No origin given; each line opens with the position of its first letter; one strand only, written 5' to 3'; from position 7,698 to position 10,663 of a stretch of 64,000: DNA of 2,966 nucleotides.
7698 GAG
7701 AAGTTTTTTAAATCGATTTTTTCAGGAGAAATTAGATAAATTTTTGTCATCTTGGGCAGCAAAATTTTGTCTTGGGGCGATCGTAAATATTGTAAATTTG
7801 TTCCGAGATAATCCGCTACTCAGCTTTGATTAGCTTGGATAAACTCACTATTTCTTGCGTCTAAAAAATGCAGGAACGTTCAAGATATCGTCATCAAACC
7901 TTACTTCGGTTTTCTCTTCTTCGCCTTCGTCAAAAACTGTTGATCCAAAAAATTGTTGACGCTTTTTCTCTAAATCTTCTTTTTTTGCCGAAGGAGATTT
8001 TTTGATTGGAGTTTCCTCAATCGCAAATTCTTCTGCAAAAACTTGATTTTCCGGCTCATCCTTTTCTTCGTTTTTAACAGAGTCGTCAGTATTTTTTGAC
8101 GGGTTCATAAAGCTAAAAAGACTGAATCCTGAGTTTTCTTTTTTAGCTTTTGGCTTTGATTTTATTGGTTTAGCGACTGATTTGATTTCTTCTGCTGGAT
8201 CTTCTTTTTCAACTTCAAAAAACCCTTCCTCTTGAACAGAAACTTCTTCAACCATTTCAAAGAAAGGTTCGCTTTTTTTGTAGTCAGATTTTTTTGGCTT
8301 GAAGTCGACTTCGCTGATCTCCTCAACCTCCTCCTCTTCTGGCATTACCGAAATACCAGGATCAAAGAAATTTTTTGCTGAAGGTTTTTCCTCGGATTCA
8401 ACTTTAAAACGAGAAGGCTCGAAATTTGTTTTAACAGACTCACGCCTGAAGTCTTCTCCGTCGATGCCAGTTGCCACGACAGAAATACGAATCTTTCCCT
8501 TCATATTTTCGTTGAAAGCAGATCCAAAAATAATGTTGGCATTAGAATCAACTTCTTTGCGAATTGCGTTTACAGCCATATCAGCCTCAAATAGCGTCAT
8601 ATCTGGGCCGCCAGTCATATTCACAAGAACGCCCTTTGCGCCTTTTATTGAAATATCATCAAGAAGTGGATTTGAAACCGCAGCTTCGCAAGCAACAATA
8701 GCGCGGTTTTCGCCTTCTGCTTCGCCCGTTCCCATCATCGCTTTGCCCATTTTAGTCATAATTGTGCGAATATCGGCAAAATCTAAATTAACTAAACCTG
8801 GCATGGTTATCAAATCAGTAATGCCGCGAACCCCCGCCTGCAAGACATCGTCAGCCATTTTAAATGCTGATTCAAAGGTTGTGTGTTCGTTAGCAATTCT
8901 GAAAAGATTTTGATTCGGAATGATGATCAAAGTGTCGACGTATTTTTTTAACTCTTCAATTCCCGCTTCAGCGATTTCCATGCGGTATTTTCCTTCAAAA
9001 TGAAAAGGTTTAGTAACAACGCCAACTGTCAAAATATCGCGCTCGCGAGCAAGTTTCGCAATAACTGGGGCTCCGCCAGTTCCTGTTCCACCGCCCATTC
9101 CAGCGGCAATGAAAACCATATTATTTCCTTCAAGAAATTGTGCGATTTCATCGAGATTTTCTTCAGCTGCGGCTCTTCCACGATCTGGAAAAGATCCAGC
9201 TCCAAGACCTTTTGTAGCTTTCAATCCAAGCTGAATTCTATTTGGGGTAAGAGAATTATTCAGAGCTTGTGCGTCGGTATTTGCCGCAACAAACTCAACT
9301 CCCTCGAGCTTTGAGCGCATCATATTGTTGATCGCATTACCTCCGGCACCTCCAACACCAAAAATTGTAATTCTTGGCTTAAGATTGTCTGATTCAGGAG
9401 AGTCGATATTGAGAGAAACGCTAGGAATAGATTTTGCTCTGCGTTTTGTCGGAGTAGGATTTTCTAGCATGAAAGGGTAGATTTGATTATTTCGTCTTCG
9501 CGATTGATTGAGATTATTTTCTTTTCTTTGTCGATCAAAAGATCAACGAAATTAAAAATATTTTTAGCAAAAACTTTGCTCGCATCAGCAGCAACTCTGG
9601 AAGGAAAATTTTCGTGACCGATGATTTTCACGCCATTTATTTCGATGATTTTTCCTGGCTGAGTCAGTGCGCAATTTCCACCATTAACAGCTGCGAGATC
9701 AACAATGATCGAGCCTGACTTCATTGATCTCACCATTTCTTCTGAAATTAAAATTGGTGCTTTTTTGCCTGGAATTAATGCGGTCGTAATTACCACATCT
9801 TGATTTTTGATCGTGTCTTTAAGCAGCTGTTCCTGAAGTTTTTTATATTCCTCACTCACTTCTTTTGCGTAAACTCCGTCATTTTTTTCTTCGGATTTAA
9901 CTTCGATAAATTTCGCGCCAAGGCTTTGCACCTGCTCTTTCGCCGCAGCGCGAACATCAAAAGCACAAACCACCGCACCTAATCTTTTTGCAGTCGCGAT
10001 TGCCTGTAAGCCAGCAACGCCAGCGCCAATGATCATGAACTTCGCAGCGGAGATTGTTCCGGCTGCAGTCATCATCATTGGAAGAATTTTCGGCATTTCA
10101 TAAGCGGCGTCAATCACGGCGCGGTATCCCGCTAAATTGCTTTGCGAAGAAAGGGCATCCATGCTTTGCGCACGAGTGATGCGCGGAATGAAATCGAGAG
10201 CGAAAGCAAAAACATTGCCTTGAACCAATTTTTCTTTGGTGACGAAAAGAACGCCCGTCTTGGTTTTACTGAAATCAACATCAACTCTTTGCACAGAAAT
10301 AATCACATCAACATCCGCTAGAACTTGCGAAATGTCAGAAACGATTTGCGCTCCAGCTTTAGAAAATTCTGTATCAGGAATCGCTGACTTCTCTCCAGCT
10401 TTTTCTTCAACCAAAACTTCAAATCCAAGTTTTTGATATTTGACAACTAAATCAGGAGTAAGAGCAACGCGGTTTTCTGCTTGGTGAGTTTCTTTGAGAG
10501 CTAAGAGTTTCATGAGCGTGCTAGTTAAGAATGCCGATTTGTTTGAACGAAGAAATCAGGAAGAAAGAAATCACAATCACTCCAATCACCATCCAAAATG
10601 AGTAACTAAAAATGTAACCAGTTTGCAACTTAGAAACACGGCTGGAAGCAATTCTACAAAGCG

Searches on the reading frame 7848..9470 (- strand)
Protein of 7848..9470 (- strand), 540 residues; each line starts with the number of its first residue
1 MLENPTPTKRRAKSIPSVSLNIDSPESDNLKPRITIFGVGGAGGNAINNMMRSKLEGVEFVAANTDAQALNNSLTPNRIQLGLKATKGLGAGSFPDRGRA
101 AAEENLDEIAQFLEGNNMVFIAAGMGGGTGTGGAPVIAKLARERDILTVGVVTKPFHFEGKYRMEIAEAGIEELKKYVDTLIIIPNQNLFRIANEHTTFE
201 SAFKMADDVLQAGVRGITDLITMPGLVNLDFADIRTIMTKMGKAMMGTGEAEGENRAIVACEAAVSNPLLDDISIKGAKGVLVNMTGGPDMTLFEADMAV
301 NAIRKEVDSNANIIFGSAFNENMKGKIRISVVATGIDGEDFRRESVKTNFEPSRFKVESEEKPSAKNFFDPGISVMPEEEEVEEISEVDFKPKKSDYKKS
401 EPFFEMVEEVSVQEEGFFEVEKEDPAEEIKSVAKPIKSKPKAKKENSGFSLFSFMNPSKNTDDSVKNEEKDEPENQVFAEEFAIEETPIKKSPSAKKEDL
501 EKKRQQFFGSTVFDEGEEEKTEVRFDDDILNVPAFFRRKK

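Call 40: search_protein_families(library=pfam, proteins=[window:7848-9470:-], max_evalue=0.00001)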
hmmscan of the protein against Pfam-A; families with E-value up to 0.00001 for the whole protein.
window:7848-9470:- (540 aa): 2 families
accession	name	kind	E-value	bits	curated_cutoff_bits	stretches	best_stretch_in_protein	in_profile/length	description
PF00091.31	Tubulin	-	1.1e-48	166.5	33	1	33-194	1-190/190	Tubulin/FtsZ family, GTPase domain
PF12327.13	FtsZ_C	-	1.3e-36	125.2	27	1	242-337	1-95/95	FtsZ family, C-terminal domain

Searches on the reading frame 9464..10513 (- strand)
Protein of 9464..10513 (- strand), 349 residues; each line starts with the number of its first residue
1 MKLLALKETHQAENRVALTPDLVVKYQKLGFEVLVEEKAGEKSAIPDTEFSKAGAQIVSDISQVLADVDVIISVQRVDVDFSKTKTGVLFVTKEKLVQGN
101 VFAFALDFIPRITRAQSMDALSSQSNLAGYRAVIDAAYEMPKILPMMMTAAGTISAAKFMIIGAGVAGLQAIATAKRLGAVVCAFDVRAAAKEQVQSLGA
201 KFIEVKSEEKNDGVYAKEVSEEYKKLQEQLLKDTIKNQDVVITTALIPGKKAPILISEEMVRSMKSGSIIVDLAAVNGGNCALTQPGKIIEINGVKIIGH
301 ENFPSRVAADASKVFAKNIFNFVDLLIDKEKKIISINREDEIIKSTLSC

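Call 40: search_protein_families(library=pfam, proteins=[window:9464-10513:-], max_evalue=0.00001)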
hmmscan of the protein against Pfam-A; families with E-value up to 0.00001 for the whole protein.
window:9464-10513:- (349 aa): 2 families
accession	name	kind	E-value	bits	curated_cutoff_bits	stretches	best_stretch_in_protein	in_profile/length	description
PF01262.27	AlaDh_PNT_C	-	3e-66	223.3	23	1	132-348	1-205/214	Alanine dehydrogenase/PNT, C-terminal domain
PF05222.21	AlaDh_PNT_N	-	1.3e-28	100.3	30.4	1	6-128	3-136/136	Alanine dehydrogenase/PNT, N-terminal domain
